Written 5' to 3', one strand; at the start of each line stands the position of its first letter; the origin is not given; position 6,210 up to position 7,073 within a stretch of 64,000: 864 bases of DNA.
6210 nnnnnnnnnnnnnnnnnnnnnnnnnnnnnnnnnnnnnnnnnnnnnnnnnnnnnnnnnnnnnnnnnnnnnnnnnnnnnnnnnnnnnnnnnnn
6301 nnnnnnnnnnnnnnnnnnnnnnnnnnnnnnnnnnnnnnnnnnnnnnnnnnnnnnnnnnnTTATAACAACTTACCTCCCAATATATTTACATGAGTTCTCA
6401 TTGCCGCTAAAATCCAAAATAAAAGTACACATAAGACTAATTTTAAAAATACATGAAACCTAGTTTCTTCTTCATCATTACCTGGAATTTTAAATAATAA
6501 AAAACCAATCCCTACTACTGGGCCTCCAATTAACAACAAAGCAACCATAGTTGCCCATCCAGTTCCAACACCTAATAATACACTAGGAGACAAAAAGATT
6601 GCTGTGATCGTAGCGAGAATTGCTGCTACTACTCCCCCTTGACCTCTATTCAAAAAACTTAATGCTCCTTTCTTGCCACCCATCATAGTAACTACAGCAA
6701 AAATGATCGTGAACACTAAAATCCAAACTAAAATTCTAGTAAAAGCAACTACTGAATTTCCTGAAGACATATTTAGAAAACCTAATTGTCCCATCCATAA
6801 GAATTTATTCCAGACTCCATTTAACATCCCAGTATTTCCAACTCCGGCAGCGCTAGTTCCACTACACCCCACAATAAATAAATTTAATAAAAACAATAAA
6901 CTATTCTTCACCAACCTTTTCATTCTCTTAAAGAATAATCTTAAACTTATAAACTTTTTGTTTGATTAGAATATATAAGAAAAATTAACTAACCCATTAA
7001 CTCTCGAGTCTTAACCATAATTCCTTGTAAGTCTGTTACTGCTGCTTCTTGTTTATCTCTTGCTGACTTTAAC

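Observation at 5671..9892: Triplicated, translationally coupled two-gene membrane module of unknown function (signal-peptide four-TM protein + N-anchored coiled-coil protein)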

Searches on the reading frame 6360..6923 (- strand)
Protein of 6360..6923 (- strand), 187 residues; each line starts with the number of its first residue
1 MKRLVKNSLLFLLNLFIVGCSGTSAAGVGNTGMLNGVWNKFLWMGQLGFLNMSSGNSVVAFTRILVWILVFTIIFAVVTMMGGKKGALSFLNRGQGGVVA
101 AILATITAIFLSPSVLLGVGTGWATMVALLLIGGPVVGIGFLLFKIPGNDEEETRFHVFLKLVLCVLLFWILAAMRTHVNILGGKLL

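Call 3: search_protein_families(library=pfam, proteins=[window:6360-6923:-], max_evalue=1)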
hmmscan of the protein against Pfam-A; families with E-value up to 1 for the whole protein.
window:6360-6923:- (187 aa): 1 family
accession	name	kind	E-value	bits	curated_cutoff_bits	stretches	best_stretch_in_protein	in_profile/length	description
PF12420.13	DUF3671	-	0.79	9.6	34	0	151-173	1-23/223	Fam-L, Fam-M like protein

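Call 4: search_protein_families(library=ncbifam, proteins=[window:6360-6923:-], max_evalue=1)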
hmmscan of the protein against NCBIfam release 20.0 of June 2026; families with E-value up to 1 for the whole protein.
window:6360-6923:- (187 aa): 0 families

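Call 22: find_related_loci(query=A5, collection=genome_contigs, flank=10000)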
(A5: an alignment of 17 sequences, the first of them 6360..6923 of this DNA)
Query A5 (187 aa) in genome_contigs; peptide patterns used: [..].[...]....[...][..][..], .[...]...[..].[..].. (x = any residue, [..] = any of these).
317 stretches matched a pattern; 41 encode a relative of the query (tblastn E <= 1e-3); 41 distinct loci.
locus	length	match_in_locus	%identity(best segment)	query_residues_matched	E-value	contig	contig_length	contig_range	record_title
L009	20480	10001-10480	54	23-179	3e-45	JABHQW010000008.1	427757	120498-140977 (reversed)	MAG: Candidatus Woesearchaeota archaeon isolate SI039_bin115 k141_1797022, whole genome shotgun sequence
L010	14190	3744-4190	52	32-183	5e-45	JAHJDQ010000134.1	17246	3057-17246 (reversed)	MAG: Nanoarchaeota archaeon isolate Modern_marine.mb.67 Modern_marine.mb.67_k141_1636489, whole genome shotgun sequence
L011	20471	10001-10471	50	26-179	6e-44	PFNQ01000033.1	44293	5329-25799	MAG: Candidatus Woesearchaeota archaeon CG_4_10_14_0_2_um_filter_33_13 CG_4_10_14_0.2_scaffold_195_c, whole genome shotg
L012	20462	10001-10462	54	31-180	3e-43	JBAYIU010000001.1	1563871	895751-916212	MAG: Candidatus Woesearchaeota archaeon isolate SO_2016_GW1_38 scaffold00001_OW334_2016, whole genome shotgun sequence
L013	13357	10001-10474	55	25-179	8e-43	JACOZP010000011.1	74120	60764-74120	MAG: Candidatus Woesearchaeota archaeon isolate NC_groundwater_208_Ag_S-0.1um_42_19 S4_GD2017_2_S1_scaffold_965, whole g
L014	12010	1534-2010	51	22-179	3e-42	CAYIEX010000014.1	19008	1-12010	MAG TPA_asm: uncultured Methanosarcinales archaeon isolate ERP119705_co19_971 genome assembly, contig: NODE_2408_length_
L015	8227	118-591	47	34-183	3e-41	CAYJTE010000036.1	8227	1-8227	MAG TPA_asm: uncultured Methanosarcinales archaeon isolate ERP125453_co1_342 genome assembly, contig: NODE_10701_length_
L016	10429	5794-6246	57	30-179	6e-41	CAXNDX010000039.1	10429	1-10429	MAG: Candidatus Woesearchaeota archaeon isolate MaH-09apr19-256 genome assembly, contig: MaH-09apr19-C16169, whole genom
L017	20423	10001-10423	54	44-184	7e-41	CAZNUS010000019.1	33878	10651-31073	MAG TPA_asm: uncultured Methanosarcinales archaeon isolate binchicken_co38_1369 genome assembly, contig: NODE_2663_lengt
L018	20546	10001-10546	42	1-183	1e-40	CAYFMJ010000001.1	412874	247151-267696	MAG TPA_asm: uncultured Methanosarcinales archaeon isolate ERP019367_co1_71 genome assembly, contig: NODE_28_length_4128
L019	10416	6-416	58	44-179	3e-40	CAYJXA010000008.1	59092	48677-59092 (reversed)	MAG TPA_asm: uncultured Methanosarcinales archaeon isolate ERP125453_co1_488 genome assembly, contig: NODE_332_length_59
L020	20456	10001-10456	50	31-179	8e-40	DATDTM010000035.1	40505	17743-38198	MAG TPA_asm: Candidatus Nanoarchaeia archaeon isolate SMAG_U8031 k141_2428508, whole genome shotgun sequence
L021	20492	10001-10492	49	26-183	8e-40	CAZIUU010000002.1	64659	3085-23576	MAG TPA_asm: uncultured Methanosarcinales archaeon isolate binchicken_co251_991 genome assembly, contig: NODE_646_length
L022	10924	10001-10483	53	25-179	2e-39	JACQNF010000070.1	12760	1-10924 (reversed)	MAG: Candidatus Woesearchaeota archaeon isolate NC_groundwater_1248_Ag_S-0.1um_45_28 S_p1_S3_coassembly_k141_1829088, wh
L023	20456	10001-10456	55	32-180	3e-39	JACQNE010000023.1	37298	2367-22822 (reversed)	MAG: Candidatus Woesearchaeota archaeon isolate NC_groundwater_1247_Ag_S-0.1um_44_80 S_p1_S3_coassembly_k141_1586281, wh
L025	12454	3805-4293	48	26-183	2e-39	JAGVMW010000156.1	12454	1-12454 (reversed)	MAG: archaeon isolate DeMMO3_35 c_000000055162, whole genome shotgun sequence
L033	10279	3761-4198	53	32-179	2e-35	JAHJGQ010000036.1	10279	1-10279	MAG: Nanoarchaeota archaeon isolate Modern_marine_glass_biofilm.mb.79 Modern_marine_glas.mb.79_k141_229415, whole genome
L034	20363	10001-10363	60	33-152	1e-34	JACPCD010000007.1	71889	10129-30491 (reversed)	MAG: Candidatus Woesearchaeota archaeon isolate NC_groundwater_274_Ag_S-0.2um_44_14 S5_GD2017_2_S2_scaffold_383, whole g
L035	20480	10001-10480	52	24-182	1e-34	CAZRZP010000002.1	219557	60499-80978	MAG TPA_asm: uncultured Methanosarcinales archaeon isolate SRP200020_co5_201 genome assembly, contig: NODE_50_length_219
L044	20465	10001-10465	40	34-184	1e-27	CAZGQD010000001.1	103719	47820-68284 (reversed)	MAG TPA_asm: uncultured Methanosarcinales archaeon isolate binchicken_co141_348 genome assembly, contig: NODE_611_length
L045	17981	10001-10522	44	4-178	1e-27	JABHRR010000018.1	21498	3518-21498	MAG: Candidatus Woesearchaeota archaeon isolate SI039_bin18 k141_252465, whole genome shotgun sequence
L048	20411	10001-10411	31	54-185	4e-14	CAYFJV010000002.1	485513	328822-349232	MAG TPA_asm: uncultured Methanosarcinales archaeon isolate ERP019367_co1_128 genome assembly, contig: NODE_24_length_485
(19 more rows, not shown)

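Call 26: predict_structure(alignment_id=A4)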
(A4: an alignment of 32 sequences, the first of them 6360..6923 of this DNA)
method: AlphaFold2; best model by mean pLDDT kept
length: 187 residues; sequences in the alignment: 32
mean_pLDDT: 73.8   pTM: 0.46
mean pLDDT of the five models: 73.8, 71.4, 71.0, 69.0, 67.8
residues with pLDDT >= 90: 27; 70-90: 94; 50-70: 55; < 50: 11
segments of 3 or more residues with pLDDT < 50: 22-30
pLDDT, mean of each block of 10 residues (from residue 1): 75 71 47 62 57 65 86 93 87 91 93 83 76 75 66 69 71 69 65
secondary structure, 60 per line:
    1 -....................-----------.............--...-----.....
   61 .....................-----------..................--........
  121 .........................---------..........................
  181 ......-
elements in order: H2-21 H33-45 H56-81 H93-110 H113-145 H155-186

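Call 30: fold_search(model_id=the predicted structure, library=pdb)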
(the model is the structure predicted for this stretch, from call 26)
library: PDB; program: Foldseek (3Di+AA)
matches with E <= 10: 37; with E <= 0.001: 0
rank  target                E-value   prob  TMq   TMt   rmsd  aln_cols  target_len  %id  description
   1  8sin_A                4.1e-01  0.20  0.20  0.12  18.7       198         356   11  KCNQ1 with voltage sensor in the down conformation (released 2023-05-31)
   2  8tmc_A                1.3e+00  0.18  0.25  0.15  22.3       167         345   13  Cryo-EM structure of CorA in complex with conformation-specific synthetic antibody C12 and 20 mM MgCl2, State MG20-2 (released 2025-02-12)
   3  6uzz_A                2.2e+00  0.08  0.20  0.12  18.7       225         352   10  structure of human KCNQ1-CaM complex (released 2019-12-04)
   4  6pw4_B                2.3e+00  0.06  0.19  0.09  18.3       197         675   20  Cryo-EM Structure of Thermo-Sensitive TRP Channel TRP1 from the Alga Chlamydomonas reinhardtii in Detergent (released 2019-09-25)
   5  8tmc_E                3.1e+00  0.12  0.25  0.15  19.6       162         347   11  Cryo-EM structure of CorA in complex with conformation-specific synthetic antibody C12 and 20 mM MgCl2, State MG20-2 (released 2025-02-12)
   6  8afz_A                3.7e+00  0.05  0.19  0.11  25.4       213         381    9  Architecture of the ESCPE-1 membrane coat (released 2023-06-21)
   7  6upn_A                3.7e+00  0.03  0.14  0.12  22.4       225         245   12  Endophilin B1 helical scaffold (released 2020-04-22)
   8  5f3o_A                4.2e+00  0.05  0.17  0.16  18.1       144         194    8  Crystal structure of EhRNaseIII229 from Entamoeba histolytica complexed with Mn2+ (released 2016-12-28)
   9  2no5_B                5.3e+00  0.09  0.20  0.17   6.9        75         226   11  Crystal Structure analysis of a Dehalogenase with intermediate complex (released 2007-09-25)
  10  7u7m_C                5.3e+00  0.04  0.17  0.10  16.6       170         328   12  Cryo-EM structure of the pancreatic ATP-sensitive potassium channel in the presence of carbamazepine and ATP with Kir6 (released 2022-08-31)
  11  7tys_C                5.3e+00  0.04  0.17  0.10  16.6       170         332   12  Cryo-EM structure of the pancreatic ATP-sensitive potassium channel bound to ATP and repaglinide with Kir6.2-CTD in th (released 2022-08-31)
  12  9k29_A                5.3e+00  0.02  0.13  0.13  14.0       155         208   15  Structure of the Salmonella flagellar FliPQR complex reconstituted in the peptidisc (released 2025-08-06)
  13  9my3_A                6.2e+00  0.05  0.20  0.12  18.4       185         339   11  Structure of Xenopus KCNQ1-CaM in GDN (released 2025-10-15)
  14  9unv_A                6.2e+00  0.04  0.19  0.13  13.0       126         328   14  Cryo-EM structure of human organic solute transporter Ost-alpha/beta bound with TLCA (released 2025-12-10)
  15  3kdw                  6.2e+00  0.03  0.19  0.18  16.6       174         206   11  Crystal structure of Putative sugar binding protein (YP_001300177.1) from Bacteroides vulgatus ATCC 8482 at 1.70 A resol (released 2009-11-24)
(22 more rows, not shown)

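Call 37: search_protein_representatives(alignment_id=A4)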
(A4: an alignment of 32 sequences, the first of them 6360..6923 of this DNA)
Query: 32 sequences, 174 profile positions. Proteins with E-value up to 0.001 (for the whole library): 403; up to 1e-10: 186; up to 1e-30: 49. The best 150 are listed.
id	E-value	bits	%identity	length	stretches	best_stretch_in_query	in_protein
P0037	4.5e-65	235.1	-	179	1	1-172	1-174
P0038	1.4e-64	233.5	-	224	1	3-172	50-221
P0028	2.9e-62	225.9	-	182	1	1-173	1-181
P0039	2.3e-57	210.0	-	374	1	1-172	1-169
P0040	2.9e-57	209.7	-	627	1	1-173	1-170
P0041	1.5e-53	197.6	-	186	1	1-173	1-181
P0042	5.3e-53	195.8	-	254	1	1-169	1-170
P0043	1.1e-52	194.7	-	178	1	6-173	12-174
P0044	1.6e-52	194.3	-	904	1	1-173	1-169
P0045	1.7e-52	194.1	-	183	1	1-171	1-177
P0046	3.8e-52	193.0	-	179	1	1-172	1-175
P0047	7.7e-52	192.0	-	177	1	1-171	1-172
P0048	1.3e-51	191.3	-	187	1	1-172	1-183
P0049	2.1e-51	190.6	-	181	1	1-172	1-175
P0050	3.4e-51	189.9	-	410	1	1-172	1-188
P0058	2.5e-46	174.1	-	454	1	8-171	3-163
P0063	1.1e-42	162.2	-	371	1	1-171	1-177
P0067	1.7e-40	155.1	-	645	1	1-173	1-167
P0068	8.5e-39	149.6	-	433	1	1-168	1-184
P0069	3.1e-38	147.7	-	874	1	20-172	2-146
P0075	2.0e-33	132.0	-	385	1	1-171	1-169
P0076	2.7e-33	131.6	-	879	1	1-173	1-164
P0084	1.5e-30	122.7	-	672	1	11-172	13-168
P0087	3.3e-30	121.6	-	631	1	4-173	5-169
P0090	8.1e-29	117.1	-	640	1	2-172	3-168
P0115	8.2e-25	104.0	-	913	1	7-169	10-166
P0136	1.5e-20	90.1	-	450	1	24-164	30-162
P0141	6.2e-20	88.1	-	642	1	1-171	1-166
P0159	6.7e-17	78.2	-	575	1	11-155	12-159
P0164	1.7e-16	76.9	-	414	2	38-138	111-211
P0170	7.9e-16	74.8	-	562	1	1-167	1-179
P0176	7.9e-15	71.5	-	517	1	4-143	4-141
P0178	8.5e-15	71.4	-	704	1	2-161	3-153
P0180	1.4e-14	70.7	-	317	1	7-170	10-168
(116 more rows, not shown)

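Call 38: search_protein_families(library=pfam, proteins=[P0040, P0044, P0067, P0069, P0076, P0084, P0087, P0090, P0115, P0141], max_evalue=0.01)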
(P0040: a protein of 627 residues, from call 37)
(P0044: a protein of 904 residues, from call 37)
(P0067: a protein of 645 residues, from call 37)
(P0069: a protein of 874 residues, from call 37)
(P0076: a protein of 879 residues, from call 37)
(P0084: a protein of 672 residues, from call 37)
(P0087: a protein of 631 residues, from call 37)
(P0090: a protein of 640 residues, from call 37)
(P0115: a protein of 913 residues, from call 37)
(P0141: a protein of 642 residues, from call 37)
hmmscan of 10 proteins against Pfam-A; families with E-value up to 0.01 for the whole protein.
P0040 (627 aa): 3 families
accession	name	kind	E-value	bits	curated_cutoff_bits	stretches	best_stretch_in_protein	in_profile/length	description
PF17210.9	SdrD_B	-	1.3e-06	29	29.7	0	245-283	30-70/112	SdrD B-like domain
PF13620.12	CarboxypepD_reg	-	1.6e-05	25.6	32.3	0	347-389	37-78/82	Carboxypeptidase regulatory-like domain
PF13715.12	CarbopepD_reg_2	-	8.3e-05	23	32.2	0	227-301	1-73/88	CarboxypepD_reg-like domain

P0044 (904 aa): 2 families
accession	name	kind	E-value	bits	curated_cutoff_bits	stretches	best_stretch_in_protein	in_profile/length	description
PF00112.29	Peptidase_C1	-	1.8e-09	38.5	20.7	1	321-518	16-204/220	Papain family cysteine protease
PF03051.21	Peptidase_C1_2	-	0.00073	18.9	22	1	476-522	360-403/438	Peptidase C1-like family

P0067 (645 aa): 6 families
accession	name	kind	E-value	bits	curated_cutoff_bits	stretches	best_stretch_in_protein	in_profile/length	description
PF13620.12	CarboxypepD_reg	-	1.2e-15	58.1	32.3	2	254-329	2-80/82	Carboxypeptidase regulatory-like domain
PF17210.9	SdrD_B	-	3.4e-09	37.3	29.7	0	444-487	32-76/112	SdrD B-like domain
PF11008.14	DUF2846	-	0.00016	22.1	34.3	0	453-481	33-59/92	Protein of unknown function (DUF2846)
PF23623.1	GBD_IRG7_N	-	0.00085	19.9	27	0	452-475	56-78/95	IRG7 N-terminal galactose binding domain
PF17802.7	SpaA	-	0.0027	18.3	23.1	0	446-488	26-74/91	Prealbumin-like fold domain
PF13715.12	CarbopepD_reg_2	-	0.0043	17.5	32.2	0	428-506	1-80/88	CarboxypepD_reg-like domain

P0069 (874 aa): 3 families
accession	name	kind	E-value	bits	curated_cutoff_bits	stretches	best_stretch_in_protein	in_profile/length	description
PF00112.29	Peptidase_C1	-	1.5e-14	55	20.7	1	288-482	17-205/220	Papain family cysteine protease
PF03051.21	Peptidase_C1_2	-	0.00048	19.5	22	1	439-482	360-400/438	Peptidase C1-like family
PF13529.12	Peptidase_C39_2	-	0.0024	18.9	24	1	382-451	73-134/143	Peptidase_C39 like family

P0076 (879 aa): 2 families
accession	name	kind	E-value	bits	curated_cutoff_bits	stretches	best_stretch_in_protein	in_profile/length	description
PF00112.29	Peptidase_C1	-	2.5e-09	38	20.7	1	295-490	16-205/220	Papain family cysteine protease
PF03051.21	Peptidase_C1_2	-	0.00087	18.6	22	1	448-492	361-402/438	Peptidase C1-like family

P0084 (672 aa): 1 family
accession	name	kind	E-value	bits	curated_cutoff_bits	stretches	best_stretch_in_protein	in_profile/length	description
PF07889.17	DUF1664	-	0.0011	19.5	34.6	0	320-392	43-115/124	Protein of unknown function (DUF1664)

P0087 (631 aa): 0 families

P0090 (640 aa): 1 family
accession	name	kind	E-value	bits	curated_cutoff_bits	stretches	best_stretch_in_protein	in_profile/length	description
PF08614.16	ATG16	-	0.0095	16.6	33.7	1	277-370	81-176/200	Autophagy protein 16 (ATG16)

P0115 (913 aa): 1 family
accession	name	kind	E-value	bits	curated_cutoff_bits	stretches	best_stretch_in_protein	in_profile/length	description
PF00112.29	Peptidase_C1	-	1.6e-08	35.4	20.7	1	313-516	16-205/220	Papain family cysteine protease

P0141 (642 aa): 0 families

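Call 47: search_protein_families(library=pfam, proteins=[P0039, P0063, P0075, P0058, P0050, P0068], max_evalue=0.1)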
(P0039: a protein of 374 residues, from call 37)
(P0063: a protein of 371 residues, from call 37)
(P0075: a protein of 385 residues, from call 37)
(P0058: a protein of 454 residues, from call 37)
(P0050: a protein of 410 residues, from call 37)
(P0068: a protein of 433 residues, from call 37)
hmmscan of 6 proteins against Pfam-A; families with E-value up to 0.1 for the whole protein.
P0039 (374 aa): 1 family
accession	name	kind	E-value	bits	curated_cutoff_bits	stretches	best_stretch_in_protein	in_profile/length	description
PF14841.11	FliG_M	-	0.084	13.5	25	0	298-340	28-70/76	FliG middle domain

P0063 (371 aa): 0 families

P0075 (385 aa): 1 family
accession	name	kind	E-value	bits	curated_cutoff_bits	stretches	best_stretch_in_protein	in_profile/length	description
PF01635.23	CoV_M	-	0.099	12.4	27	0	134-218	95-181/208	Coronavirus M matrix/glycoprotein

P0058 (454 aa): 2 families
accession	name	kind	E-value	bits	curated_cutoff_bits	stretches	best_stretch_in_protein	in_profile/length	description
PF01284.28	MARVEL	-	0.043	14.3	32.8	1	28-189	28-133/135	Membrane-associating domain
PF02932.22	Neur_chan_memb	-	0.071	13.8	28.1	0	187-307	70-194/233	Neurotransmitter-gated ion-channel transmembrane region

P0050 (410 aa): 2 families
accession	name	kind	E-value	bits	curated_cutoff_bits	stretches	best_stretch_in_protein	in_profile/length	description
PF02764.19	Diphtheria_T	-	0.016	15.9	27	1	287-401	20-129/166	Diphtheria toxin, T domain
PF13624.11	SurA_N_3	-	0.079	13.2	27.2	1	2-39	9-46/162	SurA-like N-terminal domain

P0068 (433 aa): 5 families
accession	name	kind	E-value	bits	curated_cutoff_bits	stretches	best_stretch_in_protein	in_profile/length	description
PF18920.5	DUF5671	-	0.0013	19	28.4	1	106-186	20-98/132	Domain of unknown function (DUF5671)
PF12569.14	NatA_aux_su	-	0.0014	18.1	33.3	1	217-337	378-493/515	N-terminal acetyltransferase A, auxiliary subunit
PF02932.22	Neur_chan_memb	-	0.017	15.9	28.1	1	206-339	60-204/233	Neurotransmitter-gated ion-channel transmembrane region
PF22456.1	PqqF-like_C_4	-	0.078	13.6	27.5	1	305-357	20-71/100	PQQ synthase PqqF-like, C-terminal lobe domain 4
PF22251.1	PFF1_TM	-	0.087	12.8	32.3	0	173-304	73-194/300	Vacuolar membrane protease, transmembrane domain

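Call 49: search_solved_structures(query=A4, max_evalue=10)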
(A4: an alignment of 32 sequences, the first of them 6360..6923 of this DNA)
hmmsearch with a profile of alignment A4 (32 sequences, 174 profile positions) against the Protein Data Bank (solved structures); distinct sequences matched with E-value up to 10: 0.

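Call 50: list_cluster_members(proteins=[P0044, P0067, P0178, P0159, P0170, P0164, P0176, P0136, P0180, P0084])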
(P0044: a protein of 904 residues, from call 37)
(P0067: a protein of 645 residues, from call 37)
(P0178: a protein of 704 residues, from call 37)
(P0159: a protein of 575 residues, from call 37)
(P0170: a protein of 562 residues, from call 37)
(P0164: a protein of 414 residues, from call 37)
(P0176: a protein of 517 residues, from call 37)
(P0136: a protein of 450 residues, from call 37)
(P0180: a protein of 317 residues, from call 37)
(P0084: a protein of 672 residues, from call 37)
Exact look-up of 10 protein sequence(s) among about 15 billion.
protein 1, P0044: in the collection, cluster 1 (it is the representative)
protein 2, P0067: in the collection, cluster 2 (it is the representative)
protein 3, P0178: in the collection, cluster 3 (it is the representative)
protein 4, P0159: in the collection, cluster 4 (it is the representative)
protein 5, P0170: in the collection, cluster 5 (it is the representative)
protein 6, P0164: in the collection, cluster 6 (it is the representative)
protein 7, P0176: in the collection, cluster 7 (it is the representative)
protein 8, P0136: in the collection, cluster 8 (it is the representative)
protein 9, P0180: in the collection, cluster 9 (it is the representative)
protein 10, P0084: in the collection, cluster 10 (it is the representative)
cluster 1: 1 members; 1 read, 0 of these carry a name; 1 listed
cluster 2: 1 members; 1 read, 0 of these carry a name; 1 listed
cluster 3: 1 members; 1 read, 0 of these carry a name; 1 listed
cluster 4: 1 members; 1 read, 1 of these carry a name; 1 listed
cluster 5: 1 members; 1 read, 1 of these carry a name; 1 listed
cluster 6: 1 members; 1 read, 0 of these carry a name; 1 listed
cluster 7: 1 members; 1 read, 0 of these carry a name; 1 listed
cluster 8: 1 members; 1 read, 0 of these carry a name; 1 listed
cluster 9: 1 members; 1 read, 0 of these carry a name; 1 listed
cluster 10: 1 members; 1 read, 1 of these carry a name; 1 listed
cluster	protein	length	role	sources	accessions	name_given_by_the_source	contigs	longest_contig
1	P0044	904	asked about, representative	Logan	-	-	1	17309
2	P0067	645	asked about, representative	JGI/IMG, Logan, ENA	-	-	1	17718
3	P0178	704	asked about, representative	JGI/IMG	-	-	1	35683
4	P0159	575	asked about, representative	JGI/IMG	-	hypothetical protein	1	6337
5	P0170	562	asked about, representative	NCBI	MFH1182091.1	MAG: hypothetical protein V1702_03990 [Candidatus Woesearchaeota archaeon]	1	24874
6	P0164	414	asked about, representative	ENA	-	-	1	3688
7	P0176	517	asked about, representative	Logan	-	-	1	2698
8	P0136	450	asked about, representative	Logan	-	-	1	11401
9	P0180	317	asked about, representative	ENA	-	-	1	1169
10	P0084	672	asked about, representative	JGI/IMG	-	hypothetical protein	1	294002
